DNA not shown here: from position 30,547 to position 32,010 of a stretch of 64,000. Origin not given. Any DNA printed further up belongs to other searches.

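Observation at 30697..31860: QueC domain without its zinc site fused to a complete MsrB domain inside the preQ0 operon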

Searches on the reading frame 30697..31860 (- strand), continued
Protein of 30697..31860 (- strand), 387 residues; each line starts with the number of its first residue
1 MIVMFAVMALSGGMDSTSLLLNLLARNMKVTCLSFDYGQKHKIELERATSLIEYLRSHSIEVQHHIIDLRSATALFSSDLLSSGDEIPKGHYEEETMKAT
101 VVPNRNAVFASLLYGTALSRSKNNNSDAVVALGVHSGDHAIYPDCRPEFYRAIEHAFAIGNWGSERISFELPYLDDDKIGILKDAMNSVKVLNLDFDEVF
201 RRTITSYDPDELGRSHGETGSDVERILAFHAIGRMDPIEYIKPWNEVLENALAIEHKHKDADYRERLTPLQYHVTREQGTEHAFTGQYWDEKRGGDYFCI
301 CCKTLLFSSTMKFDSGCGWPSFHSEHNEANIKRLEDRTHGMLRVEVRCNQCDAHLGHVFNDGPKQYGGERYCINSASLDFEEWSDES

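Call 31: search_protein_families(library=pfam, proteins=[L004:924-1775:+, L004:2858-3682:+, L004:4699-5892:+, L004:6031-6999:+, L004:6971-7870:+, L004:7875-8780:+, L004:9087-10010:+, L004:10007-10810:+, L004:11840-12859:+, L004:13207-15924:+], max_evalue=0.001)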
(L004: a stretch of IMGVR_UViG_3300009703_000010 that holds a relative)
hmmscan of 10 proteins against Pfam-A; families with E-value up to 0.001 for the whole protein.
L004:924-1775:+ (283 aa): 0 families

L004:2858-3682:+ (274 aa): 0 families

L004:4699-5892:+ (397 aa): 0 families

L004:6031-6999:+ (322 aa): 1 family
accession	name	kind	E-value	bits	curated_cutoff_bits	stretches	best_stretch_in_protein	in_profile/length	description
PF01227.27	GTP_cyclohydroI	-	3.1e-49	167.3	27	1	140-317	3-178/179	GTP cyclohydrolase I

L004:6971-7870:+ (299 aa): 2 families
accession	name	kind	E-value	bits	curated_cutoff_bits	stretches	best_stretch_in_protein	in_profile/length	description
PF04055.27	Radical_SAM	-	3.2e-16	60.4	29.5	1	73-165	3-94/166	Radical SAM superfamily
PF13353.11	Fer4_12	-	3e-05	24.8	22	1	66-160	5-94/137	4Fe-4S single cluster domain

L004:7875-8780:+ (301 aa): 1 family
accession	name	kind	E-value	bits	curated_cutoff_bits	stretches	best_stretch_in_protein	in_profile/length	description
PF06508.19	QueC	-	4.6e-41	141.1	22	1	43-270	2-209/210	Queuosine biosynthesis protein QueC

L004:9087-10010:+ (307 aa): 0 families

L004:10007-10810:+ (267 aa): 0 families

L004:11840-12859:+ (339 aa): 12 families
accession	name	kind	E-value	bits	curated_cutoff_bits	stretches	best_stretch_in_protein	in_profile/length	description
PF00004.35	AAA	-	2e-16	61.1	21.2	1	43-166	1-125/131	ATPase family associated with various cellular activities (AAA)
PF05496.18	RuvB_N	-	6.2e-10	39.5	27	1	7-62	2-55/159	Holliday junction DNA helicase RuvB P-loop domain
PF25361.1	AAA_lid_RFC1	-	1.1e-06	28.4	34.9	1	178-233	3-58/59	RFC1-like, AAA+ ATPase lid domain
PF13177.12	DNA_pol3_delta2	-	1.6e-06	28.6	27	1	43-165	22-153/161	DNA polymerase III, delta subunit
PF13401.12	AAA_22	-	3e-05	24.8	27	1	43-149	8-121/130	AAA domain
PF07724.20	AAA_2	-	3.2e-05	24.5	27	1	43-139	6-101/166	AAA domain (Cdc48 subfamily)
PF13191.12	AAA_16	-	3.6e-05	24.8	32.6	0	15-80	3-60/167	AAA ATPase domain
PF01078.27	Mg_chelatase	-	3.7e-05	23.7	20.3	1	42-141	24-134/207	Magnesium chelatase, subunit ChlI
PF06068.19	TIP49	-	0.00012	21.8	23.8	0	12-64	24-74/347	TIP49 P-loop domain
PF13479.12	AAA_24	-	0.00058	20.2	27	0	43-142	5-93/195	AAA domain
PF13173.12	AAA_14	-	0.00086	19.8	27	0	44-149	6-96/129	AAA domain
PF13238.12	AAA_18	-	0.00094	20.1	29.4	0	45-142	3-68/128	AAA domain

L004:13207-15924:+ (905 aa): 2 families
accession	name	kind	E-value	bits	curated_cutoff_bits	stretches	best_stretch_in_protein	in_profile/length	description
PF00136.26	DNA_pol_B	-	4.5e-25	88.8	23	1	418-770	13-338/453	DNA polymerase family B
PF03104.25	DNA_pol_B_exo1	-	5.2e-13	49.4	23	1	151-309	63-197/242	DNA polymerase family B, exonuclease domain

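Call 32: predict_structure(alignment_id=A1)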
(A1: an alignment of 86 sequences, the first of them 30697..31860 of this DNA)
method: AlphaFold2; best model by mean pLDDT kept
length: 387 residues; sequences in the alignment: 86
mean_pLDDT: 90.9   pTM: 0.84
mean pLDDT of the five models: 90.9, 90.7, 87.1, 86.3, 85.2
residues with pLDDT >= 90: 267; 70-90: 108; 50-70: 10; < 50: 2
segments of 3 or more residues with pLDDT < 50: none
pLDDT, mean of each block of 10 residues (from residue 1): 89 96 98 92 91 98 96 85 78 68 86 97 96 83 85 94 95 93 98 98 89 89 93 97 97 92 94 95 87 93 93 79 90 90 93 94 90 95 74
secondary structure, 60 per line:
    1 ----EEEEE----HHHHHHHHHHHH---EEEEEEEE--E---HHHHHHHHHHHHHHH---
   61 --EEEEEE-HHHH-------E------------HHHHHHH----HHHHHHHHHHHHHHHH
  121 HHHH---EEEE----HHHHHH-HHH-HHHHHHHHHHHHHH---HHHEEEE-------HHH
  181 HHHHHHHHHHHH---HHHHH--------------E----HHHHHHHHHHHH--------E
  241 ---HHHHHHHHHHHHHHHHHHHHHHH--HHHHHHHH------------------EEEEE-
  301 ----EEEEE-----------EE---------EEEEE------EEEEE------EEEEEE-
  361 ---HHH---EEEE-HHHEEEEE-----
elements in order: E5-9 H14-25 E29-36 H43-57 E63-68 H70-73 H94-100 H105-124 E128-131 H136-141 H147-160 E167-170 H178-192 H196-200 H220-231 H244-266 H269-276 E295-299 E305-309 E332-336 E343-347 E354-359 E370-373 E378-382

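Call 35: fold_search(model_id=the predicted structure, library=pdb)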
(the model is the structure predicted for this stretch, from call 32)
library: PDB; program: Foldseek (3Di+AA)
matches with E <= 10: 1871; with E <= 0.001: 129
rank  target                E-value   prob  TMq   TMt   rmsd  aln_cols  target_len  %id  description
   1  3cez_A                3.8e-17  1.00  0.31  0.90   1.4       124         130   56  Crystal structure of methionine-R-sulfoxide reductase from Burkholderia pseudomallei (released 2008-03-18)
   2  6q9v_B                1.1e-16  1.00  0.31  0.80   3.6       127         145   54  MSRB3 (released 2020-01-15)
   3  3cxk_A                1.3e-16  1.00  0.31  0.89   1.4       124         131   56  1.7 A Crystal structure of methionine-R-sulfoxide reductase from Burkholderia pseudomallei: crystallization in a micro (released 2008-05-27)
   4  6q9v_A                1.5e-16  1.00  0.31  0.83   1.3       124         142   56  MSRB3 (released 2020-01-15)
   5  6qa0_A                2.9e-16  1.00  0.31  0.82   1.3       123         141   56  MSRB3 - AA 1-137 (released 2020-01-15)
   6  6sym_B                6.3e-16  1.00  0.31  0.87   2.3       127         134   49  Crystal structure of Escherichia coli MsrB (reduced form) (released 2020-10-14)
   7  6sym_A                7.1e-16  1.00  0.31  0.86   2.3       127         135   49  Crystal structure of Escherichia coli MsrB (reduced form) (released 2020-10-14)
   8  7e43_B                4.8e-15  1.00  0.29  0.35  17.2       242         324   30  Structural insights into a bifunctional peptide methionine sulfoxide reductase MsrA/B fusion protein from Helicobacter (released 2021-04-21)
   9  3hcg_B                6.9e-15  1.00  0.31  0.81   1.4       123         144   46  Structure of the C-terminal domain (MsrB) of Neisseria meningitidis PilB (reduced form) (released 2009-10-13)
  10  3hcg_A                7.7e-15  1.00  0.31  0.81   1.4       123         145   46  Structure of the C-terminal domain (MsrB) of Neisseria meningitidis PilB (reduced form) (released 2009-10-13)
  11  1l1d_A                1.4e-14  1.00  0.31  0.82   1.3       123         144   46  Crystal structure of the C-terminal methionine sulfoxide reductase domain (MsrB) of N. gonorrhoeae pilB (released 2002-05-01)
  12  5fa9_B                1.6e-14  1.00  0.31  0.39  12.6       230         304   28  Bifunctional Methionine Sulfoxide Reductase AB (MsrAB) from Treponema denticola (released 2016-09-14)
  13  3hch_A                2.1e-14  1.00  0.31  0.81   1.4       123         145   44  Structure of the C-terminal domain (MsrB) of Neisseria meningitidis PilB (complex with substrate) (released 2009-10-13)
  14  5fa9_A                2.3e-14  1.00  0.31  0.40  12.9       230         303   28  Bifunctional Methionine Sulfoxide Reductase AB (MsrAB) from Treponema denticola (released 2016-09-14)
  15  3e0o_E                2.7e-14  1.00  0.30  0.80   1.8       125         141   47  Crystal structure of MsrB (released 2009-06-16)
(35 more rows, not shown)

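Call 79: search_protein_families(library=padloc, proteins=[window:30697-31860:-], max_evalue=0.001)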
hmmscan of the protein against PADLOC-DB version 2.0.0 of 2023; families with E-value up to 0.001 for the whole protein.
window:30697-31860:- (387 aa): 1 family
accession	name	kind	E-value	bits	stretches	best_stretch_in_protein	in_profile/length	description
PDLC00911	QueC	-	4.5e-13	47.8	2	7-65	9-65/190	QueC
